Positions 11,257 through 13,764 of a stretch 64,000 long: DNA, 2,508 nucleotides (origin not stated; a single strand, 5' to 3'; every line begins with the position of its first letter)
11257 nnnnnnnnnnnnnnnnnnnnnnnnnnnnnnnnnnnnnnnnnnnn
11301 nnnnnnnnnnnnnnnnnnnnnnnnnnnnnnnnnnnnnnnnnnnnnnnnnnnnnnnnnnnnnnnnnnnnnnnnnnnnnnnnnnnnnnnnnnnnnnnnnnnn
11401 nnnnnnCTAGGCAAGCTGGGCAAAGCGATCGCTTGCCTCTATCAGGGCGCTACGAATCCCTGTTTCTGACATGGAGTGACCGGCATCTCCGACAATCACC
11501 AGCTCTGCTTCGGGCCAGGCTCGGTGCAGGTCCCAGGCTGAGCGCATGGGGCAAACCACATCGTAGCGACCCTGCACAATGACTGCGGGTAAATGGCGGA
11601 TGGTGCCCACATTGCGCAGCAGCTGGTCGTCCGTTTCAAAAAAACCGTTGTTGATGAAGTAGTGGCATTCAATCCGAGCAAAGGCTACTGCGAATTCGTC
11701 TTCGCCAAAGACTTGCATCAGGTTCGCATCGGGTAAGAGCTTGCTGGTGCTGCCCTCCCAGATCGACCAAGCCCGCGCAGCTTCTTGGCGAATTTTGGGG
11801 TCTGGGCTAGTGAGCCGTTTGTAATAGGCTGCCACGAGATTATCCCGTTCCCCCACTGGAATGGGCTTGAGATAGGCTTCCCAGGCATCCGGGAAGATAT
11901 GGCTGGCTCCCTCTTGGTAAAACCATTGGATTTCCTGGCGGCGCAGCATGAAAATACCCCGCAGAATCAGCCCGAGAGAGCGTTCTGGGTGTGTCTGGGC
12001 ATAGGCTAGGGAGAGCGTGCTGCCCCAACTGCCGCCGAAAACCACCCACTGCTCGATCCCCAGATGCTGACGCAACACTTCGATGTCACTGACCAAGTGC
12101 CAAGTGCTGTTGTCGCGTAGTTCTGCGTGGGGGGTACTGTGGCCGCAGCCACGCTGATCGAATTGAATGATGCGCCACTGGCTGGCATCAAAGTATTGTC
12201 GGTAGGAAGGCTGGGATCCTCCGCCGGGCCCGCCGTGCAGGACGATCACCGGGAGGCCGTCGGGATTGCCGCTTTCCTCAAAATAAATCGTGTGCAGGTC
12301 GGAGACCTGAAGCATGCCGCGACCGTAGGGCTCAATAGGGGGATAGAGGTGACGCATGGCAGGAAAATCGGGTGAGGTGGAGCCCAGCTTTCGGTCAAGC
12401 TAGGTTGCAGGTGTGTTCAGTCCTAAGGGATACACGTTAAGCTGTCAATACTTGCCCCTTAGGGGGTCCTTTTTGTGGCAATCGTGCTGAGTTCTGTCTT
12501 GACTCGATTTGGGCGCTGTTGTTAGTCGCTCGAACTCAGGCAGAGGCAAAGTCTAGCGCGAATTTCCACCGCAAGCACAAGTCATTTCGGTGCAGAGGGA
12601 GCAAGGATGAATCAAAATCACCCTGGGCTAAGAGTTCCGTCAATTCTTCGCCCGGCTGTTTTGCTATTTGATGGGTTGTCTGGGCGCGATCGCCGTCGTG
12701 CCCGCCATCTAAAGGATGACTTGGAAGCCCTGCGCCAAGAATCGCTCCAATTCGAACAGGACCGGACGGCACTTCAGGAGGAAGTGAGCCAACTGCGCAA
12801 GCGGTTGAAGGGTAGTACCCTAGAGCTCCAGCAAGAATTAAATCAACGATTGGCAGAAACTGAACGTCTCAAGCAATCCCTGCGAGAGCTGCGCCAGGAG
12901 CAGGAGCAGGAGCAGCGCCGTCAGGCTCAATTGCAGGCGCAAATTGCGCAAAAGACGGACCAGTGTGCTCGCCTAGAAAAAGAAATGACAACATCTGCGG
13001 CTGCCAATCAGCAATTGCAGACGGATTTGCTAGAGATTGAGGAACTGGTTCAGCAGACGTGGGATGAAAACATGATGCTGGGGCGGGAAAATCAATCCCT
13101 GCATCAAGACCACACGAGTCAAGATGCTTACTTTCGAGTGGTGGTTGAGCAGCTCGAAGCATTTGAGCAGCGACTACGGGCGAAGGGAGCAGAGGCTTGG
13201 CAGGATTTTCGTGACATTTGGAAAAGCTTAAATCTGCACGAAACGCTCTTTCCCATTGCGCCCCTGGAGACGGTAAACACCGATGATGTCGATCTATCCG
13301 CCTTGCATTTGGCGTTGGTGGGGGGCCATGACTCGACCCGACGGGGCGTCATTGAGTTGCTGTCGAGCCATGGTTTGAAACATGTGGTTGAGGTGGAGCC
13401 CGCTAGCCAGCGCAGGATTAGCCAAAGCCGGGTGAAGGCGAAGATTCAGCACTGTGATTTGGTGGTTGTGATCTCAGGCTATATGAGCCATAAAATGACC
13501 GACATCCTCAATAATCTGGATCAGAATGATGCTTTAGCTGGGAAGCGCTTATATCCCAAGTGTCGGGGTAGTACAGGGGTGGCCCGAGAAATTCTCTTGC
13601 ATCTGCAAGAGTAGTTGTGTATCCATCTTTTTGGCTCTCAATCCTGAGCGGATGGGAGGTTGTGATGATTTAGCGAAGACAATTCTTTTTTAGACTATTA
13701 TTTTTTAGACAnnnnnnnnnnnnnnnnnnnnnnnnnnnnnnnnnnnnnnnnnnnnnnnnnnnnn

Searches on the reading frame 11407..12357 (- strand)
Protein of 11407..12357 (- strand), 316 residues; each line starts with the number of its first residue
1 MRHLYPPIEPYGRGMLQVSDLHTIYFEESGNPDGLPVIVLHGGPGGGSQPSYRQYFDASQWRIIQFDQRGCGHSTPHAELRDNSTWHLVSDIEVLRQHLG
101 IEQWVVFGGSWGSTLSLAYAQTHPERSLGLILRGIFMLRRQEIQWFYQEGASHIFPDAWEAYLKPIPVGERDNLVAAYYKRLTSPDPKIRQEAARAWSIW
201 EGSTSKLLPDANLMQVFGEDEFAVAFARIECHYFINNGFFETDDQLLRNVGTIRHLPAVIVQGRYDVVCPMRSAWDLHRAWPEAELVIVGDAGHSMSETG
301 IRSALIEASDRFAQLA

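Call 61: search_protein_families(library=pfam, proteins=[window:11407-12357:-], max_evalue=0.00001)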
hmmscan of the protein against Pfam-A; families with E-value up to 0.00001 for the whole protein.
window:11407-12357:- (316 aa): 3 families
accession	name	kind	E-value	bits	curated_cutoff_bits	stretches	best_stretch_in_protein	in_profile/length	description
PF00561.26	Abhydrolase_1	-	3.8e-33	115.6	25.8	1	36-299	2-243/245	alpha/beta hydrolase fold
PF12146.15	Hydrolase_4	-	5.9e-11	42.6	27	1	54-294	25-232/239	Serine aminopeptidase, S33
PF12697.13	Abhydrolase_6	-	2.6e-09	38.5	26.3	1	37-298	1-208/217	Alpha/beta hydrolase family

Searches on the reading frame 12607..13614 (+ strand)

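Call 61: search_protein_families(library=pfam, proteins=[window:12607-13614:+], max_evalue=0.00001)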
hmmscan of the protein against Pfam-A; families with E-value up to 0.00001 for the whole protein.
window:12607-13614:+ (335 aa): 1 family
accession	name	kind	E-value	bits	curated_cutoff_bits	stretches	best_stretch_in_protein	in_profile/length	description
PF10087.14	DUF2325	-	3.9e-08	33.8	33.6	1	236-303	3-67/94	Uncharacterized protein conserved in bacteria (DUF2325)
